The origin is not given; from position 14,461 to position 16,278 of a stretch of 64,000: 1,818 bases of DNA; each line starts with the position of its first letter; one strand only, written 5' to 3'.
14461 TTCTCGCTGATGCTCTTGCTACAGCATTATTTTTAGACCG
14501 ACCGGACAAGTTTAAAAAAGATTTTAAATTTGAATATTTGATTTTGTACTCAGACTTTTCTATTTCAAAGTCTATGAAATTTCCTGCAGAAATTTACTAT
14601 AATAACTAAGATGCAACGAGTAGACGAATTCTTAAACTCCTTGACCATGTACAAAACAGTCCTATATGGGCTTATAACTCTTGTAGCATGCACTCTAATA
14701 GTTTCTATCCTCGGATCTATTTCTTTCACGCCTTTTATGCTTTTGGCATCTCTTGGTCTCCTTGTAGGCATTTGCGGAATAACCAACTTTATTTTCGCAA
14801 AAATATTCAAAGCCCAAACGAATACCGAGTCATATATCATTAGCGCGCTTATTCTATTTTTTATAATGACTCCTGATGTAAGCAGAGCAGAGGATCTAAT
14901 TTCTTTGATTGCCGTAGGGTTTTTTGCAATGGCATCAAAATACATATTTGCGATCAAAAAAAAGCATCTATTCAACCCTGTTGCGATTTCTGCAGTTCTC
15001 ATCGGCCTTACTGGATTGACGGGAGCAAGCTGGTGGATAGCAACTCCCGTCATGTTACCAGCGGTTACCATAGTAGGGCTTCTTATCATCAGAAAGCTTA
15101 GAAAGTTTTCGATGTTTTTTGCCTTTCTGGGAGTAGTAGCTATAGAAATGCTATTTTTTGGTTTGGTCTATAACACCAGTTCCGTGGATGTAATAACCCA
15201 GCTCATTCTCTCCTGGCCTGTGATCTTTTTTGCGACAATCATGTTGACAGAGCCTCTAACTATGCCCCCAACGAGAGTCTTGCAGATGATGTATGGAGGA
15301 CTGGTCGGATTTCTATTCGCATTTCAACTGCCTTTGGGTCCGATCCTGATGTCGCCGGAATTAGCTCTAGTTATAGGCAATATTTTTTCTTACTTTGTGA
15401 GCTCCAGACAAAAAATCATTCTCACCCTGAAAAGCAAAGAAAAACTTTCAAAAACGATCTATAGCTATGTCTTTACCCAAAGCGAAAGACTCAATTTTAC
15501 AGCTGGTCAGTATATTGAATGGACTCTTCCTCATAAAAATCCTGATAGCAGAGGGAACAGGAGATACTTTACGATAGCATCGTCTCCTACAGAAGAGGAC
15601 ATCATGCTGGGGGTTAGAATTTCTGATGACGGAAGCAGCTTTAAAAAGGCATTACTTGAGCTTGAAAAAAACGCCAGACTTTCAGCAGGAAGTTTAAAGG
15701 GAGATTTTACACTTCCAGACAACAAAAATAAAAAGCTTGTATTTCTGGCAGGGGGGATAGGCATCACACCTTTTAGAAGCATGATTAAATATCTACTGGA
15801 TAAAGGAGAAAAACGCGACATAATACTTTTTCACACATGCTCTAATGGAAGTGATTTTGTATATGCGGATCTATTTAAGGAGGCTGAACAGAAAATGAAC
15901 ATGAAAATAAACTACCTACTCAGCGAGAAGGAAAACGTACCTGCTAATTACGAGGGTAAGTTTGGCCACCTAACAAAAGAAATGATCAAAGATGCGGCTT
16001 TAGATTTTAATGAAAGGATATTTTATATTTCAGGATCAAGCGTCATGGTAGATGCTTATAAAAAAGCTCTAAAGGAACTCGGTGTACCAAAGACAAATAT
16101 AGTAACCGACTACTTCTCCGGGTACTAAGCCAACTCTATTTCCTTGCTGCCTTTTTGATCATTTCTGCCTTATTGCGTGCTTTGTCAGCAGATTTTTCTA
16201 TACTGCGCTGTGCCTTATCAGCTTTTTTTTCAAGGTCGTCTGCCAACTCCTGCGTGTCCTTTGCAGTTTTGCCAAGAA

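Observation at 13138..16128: Compact flavinylation/electron-transfer module: FMN-binding protein, ApbE, and a membrane FNR-type reductase fusion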

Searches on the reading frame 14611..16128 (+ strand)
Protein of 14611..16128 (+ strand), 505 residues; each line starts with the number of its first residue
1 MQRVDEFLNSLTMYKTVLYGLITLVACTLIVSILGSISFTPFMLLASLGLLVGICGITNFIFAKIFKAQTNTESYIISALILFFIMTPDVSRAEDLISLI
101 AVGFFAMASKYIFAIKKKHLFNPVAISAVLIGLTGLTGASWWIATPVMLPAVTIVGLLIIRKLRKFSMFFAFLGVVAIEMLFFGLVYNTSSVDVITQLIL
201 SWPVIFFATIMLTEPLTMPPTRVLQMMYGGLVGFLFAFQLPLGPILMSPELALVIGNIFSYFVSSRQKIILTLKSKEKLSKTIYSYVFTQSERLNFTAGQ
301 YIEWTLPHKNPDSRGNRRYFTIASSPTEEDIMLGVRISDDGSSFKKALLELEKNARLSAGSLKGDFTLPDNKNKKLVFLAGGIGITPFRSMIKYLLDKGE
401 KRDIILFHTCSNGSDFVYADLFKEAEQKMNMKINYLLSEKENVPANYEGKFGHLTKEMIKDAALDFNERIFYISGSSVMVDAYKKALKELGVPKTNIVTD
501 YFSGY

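Call 3: search_protein_families(library=pfam, proteins=[window:14611-16128:+], max_evalue=0.1)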
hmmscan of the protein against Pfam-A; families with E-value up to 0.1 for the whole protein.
window:14611-16128:+ (505 aa): 4 families
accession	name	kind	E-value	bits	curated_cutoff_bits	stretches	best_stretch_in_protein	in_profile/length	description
PF00175.26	NAD_binding_1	-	9.6e-15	55.6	22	1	378-484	1-108/109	Oxidoreductase NAD-binding domain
PF00970.30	FAD_binding_6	-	0.00076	20.2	21.1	1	271-357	2-88/99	Oxidoreductase FAD-binding domain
PF08030.17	NAD_binding_6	-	0.0019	18.7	22.2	1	375-435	3-72/156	Ferric reductase NAD binding domain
PF14159.11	CAAD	-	0.017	15.4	30.7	0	12-72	12-70/85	CAAD domains of cyanobacterial aminoacyl-tRNA synthetase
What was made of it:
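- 15421..16128 (+): Gene 3, C-terminal domain (residues about 271-505): FNR-type FAD-binding (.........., 15559-15588) and NAD(P)-binding (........, 15751-15774) module, ending in an aromatic residue. PF00970 E = 7.6e-4 and PF00175 E = 9.6e-15 (call 3).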

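Call 4: search_protein_families(library=ncbifam, proteins=[window:14611-16128:+], max_evalue=0.1)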
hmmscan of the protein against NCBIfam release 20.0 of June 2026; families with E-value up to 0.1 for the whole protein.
window:14611-16128:+ (505 aa): 29 families (the best 25 are shown)
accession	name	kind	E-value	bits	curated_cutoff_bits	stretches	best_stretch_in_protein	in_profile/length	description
NF009805.0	PRK13289.1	equivalog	4.1e-27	95.1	432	1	273-502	159-392/399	NO-inducible flavohemoprotein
NF005963.0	PRK08051.1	equivalog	4.6e-22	78.5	230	1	273-502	8-230/233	NAD(P)H-flavin reductase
NF040810.1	BenC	equivalog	4.3e-20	72.1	430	1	272-503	108-331/333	benzoate 1,2-dioxygenase electron transfer component BenC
NF007964.0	PRK10684.1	equivalog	2.4e-19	69.5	383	1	292-502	33-237/333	NADH oxidoreductase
NF058606.1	GlBtMonoRdsGbcB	equivalog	4e-19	68.7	500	1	283-493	30-238/362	glycine betaine monooxygenase reductase subunit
NF045803.1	MethMoxFADbindMmoC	equivalog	3.3e-18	65.6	500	1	291-502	135-340/343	aromatic/alkene monooxygenase hydroxylase FAD-binding subunit MmoC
NF052252.1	flav_redu_LuxG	exception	1.8e-17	63.3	340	1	274-502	6-229/232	flavin mononucleotide reductase LuxG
TIGR02160.1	PA_CoA_Oxy5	hypoth_equivalog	4.1e-15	55.4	420.8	1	292-502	29-241/352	1,2-phenylacetyl-CoA epoxidase subunit PaaE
TIGR01941.1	nqrF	equivalog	1.4e-12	47.3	295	1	355-503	253-404/405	NADH:ubiquinone reductase (Na(+)-transporting) subunit F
NF008822.0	PRK11872.1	equivalog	1.6e-12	47.1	402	1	290-502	131-335/341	anthranilate 1,2-dioxygenase electron transfer component AntC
NF006220.0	PRK08345.1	subfamily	3.5e-10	39.6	395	1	291-497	38-246/294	cytochrome-c3 hydrogenase subunit gamma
NF004317.0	PRK05713.1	equivalog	1.1e-09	38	338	1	264-502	87-308/312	iron-sulfur-binding ferredoxin reductase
NF040830.1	sulfhyd_ShyC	equivalog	1.7e-08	34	600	1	291-434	34-172/288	NAD(P)-dependent hydrogenase/sulfhydrogenase 2 subunit gamma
TIGR02911.1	sulfite_red_B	equivalog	3.2e-08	33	288.6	1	359-501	85-223/261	anaerobic sulfite reductase subunit AsrB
NF008178.0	PRK10926.1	equivalog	2.1e-07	30.5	390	1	291-488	26-226/248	ferredoxin--NADP(+) reductase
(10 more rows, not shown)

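Call 6: search_solved_structures(query=window:14611-16128:+, max_evalue=1, show_alignments=1)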
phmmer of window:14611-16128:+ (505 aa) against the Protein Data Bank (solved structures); distinct sequences matched with E-value up to 1: 76 (the best 60 are shown).
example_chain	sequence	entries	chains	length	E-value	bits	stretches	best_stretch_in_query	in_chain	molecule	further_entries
1krh_A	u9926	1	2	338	3.1e-09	39.6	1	293-503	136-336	Benzoate 1,2-Dioxygenase Reductase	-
5ogx_A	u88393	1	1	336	2.7e-08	36.4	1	290-489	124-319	Cytochrome P450 reductase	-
2r6h_A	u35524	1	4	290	3e-08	36.3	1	351-502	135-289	NADH:ubiquinone oxidoreductase, Na translocating, F subunit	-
2eix_A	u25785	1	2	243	1.2e-06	31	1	320-463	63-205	NADH-cytochrome b5 reductase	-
1qfj_A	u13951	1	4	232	1.3e-06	30.9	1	274-477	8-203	PROTEIN (FLAVIN REDUCTASE)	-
4k1x_A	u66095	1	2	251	2.7e-06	29.8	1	275-453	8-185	NADPH:ferredoxin reductase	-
2bgi_A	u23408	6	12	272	3.1e-06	29.7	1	274-453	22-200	FERREDOXIN-NADP(H) REDUCTASE | NADPH:FERREDOXIN REDUCTASE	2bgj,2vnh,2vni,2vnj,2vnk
7qty_A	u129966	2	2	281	5.1e-06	28.9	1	348-504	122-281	Na(+)-translocating NADH-quinone reductase subunit F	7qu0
3fpk_A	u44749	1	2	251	5.1e-06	28.9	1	296-488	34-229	Ferredoxin-NADP reductase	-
2pia_A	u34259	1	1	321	3.2e-05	26.3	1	271-434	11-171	PHTHALATE DIOXYGENASE REDUCTASE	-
1fdr_A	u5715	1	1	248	4.1e-05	26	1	291-470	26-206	FLAVODOXIN REDUCTASE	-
7qu3_A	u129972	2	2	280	4.8e-05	25.7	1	350-504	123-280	Na(+)-translocating NADH-quinone reductase subunit F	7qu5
3ozu_A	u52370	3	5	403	5.4e-05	25.6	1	356-501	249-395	Flavohemoprotein | Flavohemoglobin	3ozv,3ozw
1cqx_A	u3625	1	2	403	6.4e-05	25.3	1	357-501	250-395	FLAVOHEMOPROTEIN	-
1gvh_A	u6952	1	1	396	6.7e-05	25.2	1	297-502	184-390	FLAVOHEMOPROTEIN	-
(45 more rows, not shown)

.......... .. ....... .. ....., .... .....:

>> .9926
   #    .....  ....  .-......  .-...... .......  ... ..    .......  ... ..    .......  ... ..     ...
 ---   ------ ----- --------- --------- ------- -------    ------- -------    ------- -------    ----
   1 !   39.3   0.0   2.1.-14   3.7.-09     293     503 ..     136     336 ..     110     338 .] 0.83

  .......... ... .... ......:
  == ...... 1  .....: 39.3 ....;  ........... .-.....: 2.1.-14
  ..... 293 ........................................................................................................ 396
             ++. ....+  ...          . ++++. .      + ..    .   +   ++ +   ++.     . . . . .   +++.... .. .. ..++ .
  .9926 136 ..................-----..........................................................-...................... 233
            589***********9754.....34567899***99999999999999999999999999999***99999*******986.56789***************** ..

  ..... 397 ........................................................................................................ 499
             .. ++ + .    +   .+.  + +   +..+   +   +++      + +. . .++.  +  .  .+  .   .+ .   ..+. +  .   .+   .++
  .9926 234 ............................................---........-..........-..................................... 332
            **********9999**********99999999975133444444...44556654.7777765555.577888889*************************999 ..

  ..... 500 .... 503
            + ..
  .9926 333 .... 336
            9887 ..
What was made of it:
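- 15421..16128 (+): PDB sequence hits to benzoate dioxygenase reductase, NqrF and others (call 6).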

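Call 11: find_homologous_proteins(query=window:14611-16128:+, max_evalue=0.00001)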
Query window:14611-16128:+ (505 aa): 7685 proteins with E <= 0.00001 among 8000 candidates; the best 120 are listed.
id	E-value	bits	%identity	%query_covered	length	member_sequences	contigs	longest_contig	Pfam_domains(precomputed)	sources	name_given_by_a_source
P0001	0.0e+0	1102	100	100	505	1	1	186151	PF00175.27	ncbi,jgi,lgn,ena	-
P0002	7.8e-233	792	69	100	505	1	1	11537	PF00175.27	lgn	-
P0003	1.4e-206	705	63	100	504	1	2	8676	PF00175.27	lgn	-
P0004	2.1e-205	701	64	98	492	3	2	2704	PF00175.27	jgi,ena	-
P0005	3.3e-203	694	62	100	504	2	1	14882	PF00175.27,PF03116.21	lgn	-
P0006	3.5e-203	694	62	100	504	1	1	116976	PF00175.27,PF03116.21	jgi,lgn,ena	-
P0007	1.1e-200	686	61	100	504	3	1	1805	PF00175.27,PF03116.21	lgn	-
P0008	5.5e-195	667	60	100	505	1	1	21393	PF00175.27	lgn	-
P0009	2.3e-191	655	58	100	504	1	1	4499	PF00175.27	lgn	-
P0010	1.8e-180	619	57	99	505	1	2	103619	PF00175.27,PF03116.21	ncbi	-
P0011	2.0e-175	602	54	100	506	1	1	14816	PF00175.27,PF03116.21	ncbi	-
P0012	1.0e-174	600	55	100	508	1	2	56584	PF00175.27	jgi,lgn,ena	-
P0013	1.8e-173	596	53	100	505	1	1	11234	PF00175.27,PF03116.21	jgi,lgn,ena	-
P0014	2.3e-173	596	54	100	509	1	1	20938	PF00175.27,PF03116.21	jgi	jgi:glycine betaine catabolism B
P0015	3.8e-173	595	52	100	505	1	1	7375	PF00175.27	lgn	-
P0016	2.5e-171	589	70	73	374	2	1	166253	PF00175.27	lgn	-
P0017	1.7e-170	586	54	100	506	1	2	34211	PF00175.27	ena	-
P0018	3.1e-170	585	52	100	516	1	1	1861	PF00175.27,PF03116.21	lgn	-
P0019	9.0e-170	584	52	100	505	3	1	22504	PF00175.27,PF03116.21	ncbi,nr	ncbi:MAG: RnfABCDGE type electron transport complex subunit D [Candidatus Levybacteria bacterium]|nr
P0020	2.0e-168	579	68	73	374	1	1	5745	PF00175.27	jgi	jgi:ferredoxin-NADP reductase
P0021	2.8e-168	579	53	100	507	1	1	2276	PF00175.27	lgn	-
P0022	2.0e-167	576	68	73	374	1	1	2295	PF00175.27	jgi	-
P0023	1.0e-166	574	52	99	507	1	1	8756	PF00175.27,PF03116.21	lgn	-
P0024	1.2e-166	573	51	100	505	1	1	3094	PF00175.27,PF03116.21,PF08030.18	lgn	-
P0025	2.3e-166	573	53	100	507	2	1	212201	PF00175.27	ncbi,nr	ncbi:MAG TPA: hypothetical protein VM077_04320 [Candidatus Limnocylindrales bacterium]|nr:hypothetic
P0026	4.0e-166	572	52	100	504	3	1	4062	PF00175.27,PF03116.21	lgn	-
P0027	1.6e-165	570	52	98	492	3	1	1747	PF00175.27,PF03116.21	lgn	-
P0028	1.9e-165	570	51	100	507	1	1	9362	PF00175.27,PF03116.21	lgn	-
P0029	2.4e-165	569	50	100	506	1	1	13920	PF00175.27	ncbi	-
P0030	5.9e-165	568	53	98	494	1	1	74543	PF00175.27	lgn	-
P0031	1.0e-164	567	50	99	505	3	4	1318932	PF00175.27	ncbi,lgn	-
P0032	1.9e-164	566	51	100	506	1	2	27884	PF00175.27,PF03116.21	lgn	-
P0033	3.7e-164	565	53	98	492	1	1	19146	PF00175.27,PF03116.21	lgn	-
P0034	5.2e-164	565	51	100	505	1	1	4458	PF00175.27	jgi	jgi:ferredoxin-NADP reductase/Na+-translocating ferredoxin:NAD+ oxidoreductase RnfD subunit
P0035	9.0e-164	564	52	100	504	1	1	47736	PF00175.27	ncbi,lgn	ncbi:MAG: oxidoreductase [Patescibacteria group bacterium]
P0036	9.7e-164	564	51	100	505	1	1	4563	PF00175.27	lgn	-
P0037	1.7e-163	563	50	100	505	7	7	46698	PF00175.27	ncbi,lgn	-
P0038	2.6e-163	562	51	100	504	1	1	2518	PF00175.27,PF03116.21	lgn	-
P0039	9.9e-163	561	51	100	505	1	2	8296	PF00175.27,PF03116.21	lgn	-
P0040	1.5e-162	560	51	100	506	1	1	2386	PF00175.27,PF03116.21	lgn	-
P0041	7.1e-162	558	50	100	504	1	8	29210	PF00175.27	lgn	-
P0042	8.7e-162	557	51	100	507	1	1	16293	PF00175.27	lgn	-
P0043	1.1e-161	557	52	98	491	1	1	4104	PF00175.27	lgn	-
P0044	1.1e-161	557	49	100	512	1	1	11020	PF00175.27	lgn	-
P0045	1.2e-161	557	52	100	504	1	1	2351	PF00175.27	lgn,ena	-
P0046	1.4e-161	557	50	100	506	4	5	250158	PF00175.27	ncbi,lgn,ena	-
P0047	4.5e-161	555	50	100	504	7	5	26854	PF00175.27,PF00970.31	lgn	-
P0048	5.1e-161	555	50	100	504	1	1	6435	PF00175.27,PF00970.31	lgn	-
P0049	1.0e-160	554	50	100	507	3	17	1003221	PF00175.27,PF03116.21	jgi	jgi:glycine betaine catabolism B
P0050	1.2e-160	554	51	99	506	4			PF00175.27,PF03116.21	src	-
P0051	1.5e-160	553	49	100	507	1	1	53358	PF00175.27,PF03116.21,PF00970.31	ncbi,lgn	-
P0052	1.5e-160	553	50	100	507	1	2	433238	PF00175.27,PF03116.21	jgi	jgi:glycine betaine catabolism B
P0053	2.5e-160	553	50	100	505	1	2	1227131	PF00175.27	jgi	jgi:glycine betaine catabolism B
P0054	3.4e-160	552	50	100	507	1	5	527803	PF00175.27,PF03116.21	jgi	jgi:glycine betaine catabolism B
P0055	3.8e-160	552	50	99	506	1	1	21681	PF00175.27,PF03116.21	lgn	-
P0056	4.1e-160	552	50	99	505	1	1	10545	PF00175.27,PF03116.21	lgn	-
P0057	8.4e-160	551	49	100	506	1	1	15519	PF00175.27,PF03116.21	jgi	jgi:ferredoxin-NADP reductase/Na+-translocating ferredoxin:NAD+ oxidoreductase RnfD subunit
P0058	1.5e-159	550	50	100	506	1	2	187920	PF00175.27,PF03116.21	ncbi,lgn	-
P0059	1.8e-159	550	50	100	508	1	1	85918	PF00175.27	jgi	jgi:ferredoxin-NADP reductase/Na+-translocating ferredoxin:NAD+ oxidoreductase RnfD subunit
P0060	1.8e-159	550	48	99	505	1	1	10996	PF00175.27,PF03116.21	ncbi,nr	ncbi:MAG: oxidoreductase [bacterium]|nr:oxidoreductase [bacterium]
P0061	1.8e-159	550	49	100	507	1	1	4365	PF00175.27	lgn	-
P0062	2.0e-159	550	48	100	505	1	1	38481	PF00175.27,PF03116.21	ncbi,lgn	-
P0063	2.3e-159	549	53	99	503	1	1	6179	PF00175.27,PF03116.21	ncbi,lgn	-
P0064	3.1e-159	549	49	100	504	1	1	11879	PF00175.27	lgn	-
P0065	5.3e-159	548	51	100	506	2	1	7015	PF00175.27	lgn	-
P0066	8.5e-159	548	49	100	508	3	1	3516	PF00175.27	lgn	-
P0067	8.7e-159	548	49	100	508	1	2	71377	PF00175.27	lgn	-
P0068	1.0e-158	547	49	100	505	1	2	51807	PF00175.27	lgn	-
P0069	2.0e-158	546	52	100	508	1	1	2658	PF00175.27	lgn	-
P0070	2.4e-158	546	49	100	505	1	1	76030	PF00175.27,PF03116.21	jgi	jgi:ferredoxin-NADP reductase/Na+-translocating ferredoxin:NAD+ oxidoreductase RnfD subunit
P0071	2.6e-158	546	49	100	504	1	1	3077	PF00175.27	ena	-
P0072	2.6e-158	546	50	98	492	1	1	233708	PF00175.27,PF03116.21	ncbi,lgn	-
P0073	3.0e-158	546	49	100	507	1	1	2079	PF00175.27,PF03116.21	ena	-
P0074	3.2e-158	546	49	100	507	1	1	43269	PF00175.27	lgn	-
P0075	3.3e-158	546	50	100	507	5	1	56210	PF00175.27,PF03116.21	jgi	jgi:glycine betaine catabolism B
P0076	4.5e-158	545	50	100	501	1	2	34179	PF00175.27,PF03116.21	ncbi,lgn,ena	ncbi:MAG: oxidoreductase [Patescibacteria group bacterium]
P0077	4.5e-158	545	48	99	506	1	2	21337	PF00175.27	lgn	-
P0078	5.5e-158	545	53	99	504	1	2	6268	PF00175.27,PF03116.21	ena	-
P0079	7.9e-158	544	49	100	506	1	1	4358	PF00175.27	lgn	-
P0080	1.1e-157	544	50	100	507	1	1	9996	PF00175.27,PF03116.21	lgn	-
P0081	1.5e-157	543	50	99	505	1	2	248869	PF00175.27,PF03116.21,PF08030.18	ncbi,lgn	-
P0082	1.8e-157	543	52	98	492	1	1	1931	PF00175.27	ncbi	-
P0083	2.0e-157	543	50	100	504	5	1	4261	PF00175.27,PF03116.21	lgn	-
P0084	2.0e-157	543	49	100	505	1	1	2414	PF00175.27,PF03116.21,PF08030.18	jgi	jgi:ferredoxin-NADP reductase/Na+-transporting NADH:ubiquinone oxidoreductase subunit NqrB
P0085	2.8e-157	543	48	100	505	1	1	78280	PF00175.27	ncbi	-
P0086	3.5e-157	542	50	100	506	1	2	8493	PF00175.27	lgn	-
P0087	3.6e-157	542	49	100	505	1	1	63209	PF00175.27,PF03116.21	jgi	jgi:glycine betaine catabolism B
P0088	6.5e-157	541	50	100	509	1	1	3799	PF00175.27,PF03116.21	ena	-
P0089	7.4e-157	541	50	100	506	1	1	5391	PF00175.27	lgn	-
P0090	1.5e-156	540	51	100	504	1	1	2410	PF00175.27,PF03116.21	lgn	-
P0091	1.8e-156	540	49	100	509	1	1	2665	PF00175.27,PF00970.31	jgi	jgi:ferredoxin-NADP reductase/Na+-transporting NADH:ubiquinone oxidoreductase subunit NqrB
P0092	2.0e-156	540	50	99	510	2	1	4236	PF00175.27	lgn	-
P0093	2.7e-156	539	48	99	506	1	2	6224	PF00175.27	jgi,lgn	jgi:ferredoxin-NADP reductase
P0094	3.9e-156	539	50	100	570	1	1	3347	PF00175.27,PF03116.21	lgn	-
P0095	5.6e-156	538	48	100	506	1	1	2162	PF00175.27,PF03116.21,PF08030.18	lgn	-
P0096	5.6e-156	538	49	100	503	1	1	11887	PF00175.27,PF00970.31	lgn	-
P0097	6.1e-156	538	50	100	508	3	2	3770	PF00175.27,PF03116.21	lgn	-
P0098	8.1e-156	538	49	99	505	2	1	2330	PF00175.27,PF03116.21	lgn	-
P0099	8.1e-156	538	50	98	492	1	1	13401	PF00175.27,PF03116.21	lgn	-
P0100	8.6e-156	538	48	99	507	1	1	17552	PF00175.27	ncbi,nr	ncbi:MAG TPA: oxidoreductase [Patescibacteria group bacterium]|nr:oxidoreductase [Patescibacteria gr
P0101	9.0e-156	538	51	98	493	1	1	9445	PF00175.27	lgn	-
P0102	1.0e-155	537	51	98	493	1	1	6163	PF00175.27,PF03116.21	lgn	-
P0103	1.1e-155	537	48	100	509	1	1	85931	PF00175.27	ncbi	-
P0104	2.0e-155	536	50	100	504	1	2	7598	PF00175.27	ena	-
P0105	3.1e-155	536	48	99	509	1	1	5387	PF00175.27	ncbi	-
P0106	3.2e-155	536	48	100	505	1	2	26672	PF00175.27,PF03116.21,PF08030.18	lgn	-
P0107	3.3e-155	536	49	99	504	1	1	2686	PF00175.27,PF03116.21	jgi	-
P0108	3.4e-155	536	50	100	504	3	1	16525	PF00175.27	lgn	-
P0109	3.6e-155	536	49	100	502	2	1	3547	PF00175.27,PF03116.21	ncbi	-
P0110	4.4e-155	535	49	100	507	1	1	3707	PF00175.27,PF03116.21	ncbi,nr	ncbi:MAG TPA: RnfABCDGE type electron transport complex subunit D [Xanthomonadales bacterium]|nr:Rnf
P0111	5.9e-155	535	51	100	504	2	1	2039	PF00175.27,PF03116.21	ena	-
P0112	6.4e-155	535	51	100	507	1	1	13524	PF00175.27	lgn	-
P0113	7.2e-155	535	48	100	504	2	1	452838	PF00175.27,PF03116.21,PF00970.31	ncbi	-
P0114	8.9e-155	534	49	100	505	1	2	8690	PF00175.27,PF03116.21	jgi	jgi:glycine betaine catabolism B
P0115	9.4e-155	534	52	100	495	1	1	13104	PF00175.27,PF03116.21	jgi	jgi:ferredoxin-NADP reductase/Na+-transporting NADH:ubiquinone oxidoreductase subunit NqrB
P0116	1.2e-154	534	49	99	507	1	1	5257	PF00175.27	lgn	-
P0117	1.5e-154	534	49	100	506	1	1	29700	PF00175.27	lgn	-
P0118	1.5e-154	534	47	100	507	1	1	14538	PF00175.27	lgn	-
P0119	1.7e-154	533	49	99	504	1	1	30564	PF00175.27,PF03116.21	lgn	-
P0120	1.8e-154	533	48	99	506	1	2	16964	PF00175.27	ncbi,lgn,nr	ncbi:MAG: oxidoreductase [Candidatus Levybacteria bacterium]|nr:oxidoreductase [Candidatus Levybacte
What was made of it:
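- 14611..15414 (+): Gene 3, N-terminal domain (residues 1-268): NqrB/RnfD-fold membrane domain, 10 TM helices, N-in/C-in, lacking the flavinylated-Thr loop. Homologues at about 50% identity carry PF03116 (call 11).
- PF03116 is recorded on many homologues at about 50% identity (call 11).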

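Call 25: find_related_loci(query=A1, collection=genome_contigs, flank=6000)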
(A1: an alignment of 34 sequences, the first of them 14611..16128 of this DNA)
Query A1 (505 aa) in genome_contigs; peptide patterns used: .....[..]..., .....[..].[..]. (x = any residue, [..] = any of these).
600 stretches matched a pattern (row limit reached: there are more); 447 encode a relative of the query (tblastn E <= 1e-3); the best 80 are kept; 80 distinct loci.
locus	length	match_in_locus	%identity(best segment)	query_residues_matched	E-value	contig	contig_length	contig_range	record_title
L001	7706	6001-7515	47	1-505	2e-156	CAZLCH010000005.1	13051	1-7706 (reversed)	MAG TPA_asm: uncultured Gammaproteobacteria bacterium isolate SRP173033_co3_113 genome assembly, contig: NODE_6316_lengt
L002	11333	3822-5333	47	1-505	8e-154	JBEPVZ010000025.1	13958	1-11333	MAG: Candidatus Daviesbacteria bacterium isolate 22E.vamb.044 NODE_3802_length_13958_cov_6.964900, whole genome shotgun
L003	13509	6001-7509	50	1-505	2e-152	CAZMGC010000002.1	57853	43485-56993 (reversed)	MAG TPA_asm: uncultured Gammaproteobacteria bacterium isolate SRP278252_co2_146 genome assembly, contig: NODE_874_length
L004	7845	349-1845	50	1-505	2e-151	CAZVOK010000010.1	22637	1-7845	MAG TPA_asm: uncultured Candidatus Peribacteria bacterium isolate binchicken_co105_403 genome assembly, contig: NODE_281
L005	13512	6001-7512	47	1-505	1e-150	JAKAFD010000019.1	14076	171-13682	MAG: bacterium isolate WY1.bin77 NODE_6724_length_14076_cov_3.143093, whole genome shotgun sequence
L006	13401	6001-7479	48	1-505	5e-150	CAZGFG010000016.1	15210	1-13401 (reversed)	MAG TPA_asm: uncultured Gammaproteobacteria bacterium isolate binchicken_co125_1135 genome assembly, contig: NODE_7891_l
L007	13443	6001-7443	49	1-505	1e-149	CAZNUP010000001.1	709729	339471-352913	MAG TPA_asm: uncultured Gammaproteobacteria bacterium isolate SRP292972_co3_34 genome assembly, contig: NODE_7_length_70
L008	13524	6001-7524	47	1-505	2e-149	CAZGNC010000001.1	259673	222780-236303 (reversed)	MAG TPA_asm: uncultured Candidatus Saccharibacteria bacterium isolate SRP292972_co1_17 genome assembly, contig: NODE_62_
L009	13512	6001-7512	46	1-505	6e-148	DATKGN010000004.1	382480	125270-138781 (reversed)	MAG TPA_asm: Patescibacteria group bacterium isolate SMAG_U14552 k141_31954, whole genome shotgun sequence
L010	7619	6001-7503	46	4-505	4e-148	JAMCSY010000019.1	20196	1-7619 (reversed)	MAG: Patescibacteria group bacterium isolate FK_Sedi_A_Bin.193 NODE_6037_length_20196_cov_13.1712, whole genome shotgun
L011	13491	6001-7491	50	8-505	3e-147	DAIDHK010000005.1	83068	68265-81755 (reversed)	MAG TPA_asm: Candidatus Levyibacteriota bacterium isolate clean343 NODE_5_length_83068_cov_11.519008, whole genome shotg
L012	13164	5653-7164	47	1-505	6e-145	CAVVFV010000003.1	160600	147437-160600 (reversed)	MAG: Candidatus Falkowbacteria bacterium isolate MFD01188.bin.1.43 genome assembly, contig: contig_22778, whole genome s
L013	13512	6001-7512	46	4-505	3e-144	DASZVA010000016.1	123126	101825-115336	MAG TPA_asm: Candidatus Peribacteraceae bacterium isolate SMAG_U6119 k141_573465, whole genome shotgun sequence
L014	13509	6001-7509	44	1-504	2e-144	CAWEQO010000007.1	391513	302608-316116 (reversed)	MAG: uncultured Chloroflexia bacterium isolate MFD01721.bin.2.179 genome assembly, contig: contig_17949, whole genome sh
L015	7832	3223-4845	44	2-505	3e-144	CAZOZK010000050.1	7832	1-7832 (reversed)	MAG TPA_asm: uncultured Pseudomonadales bacterium isolate SRP107338_co1_182 genome assembly, contig: NODE_12173_length_7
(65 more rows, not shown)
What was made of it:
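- Tried and rejected: The best named relatives are Levybacteria, Daviesbacteria and 'Patescibacteria group' (calls 11, 25).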
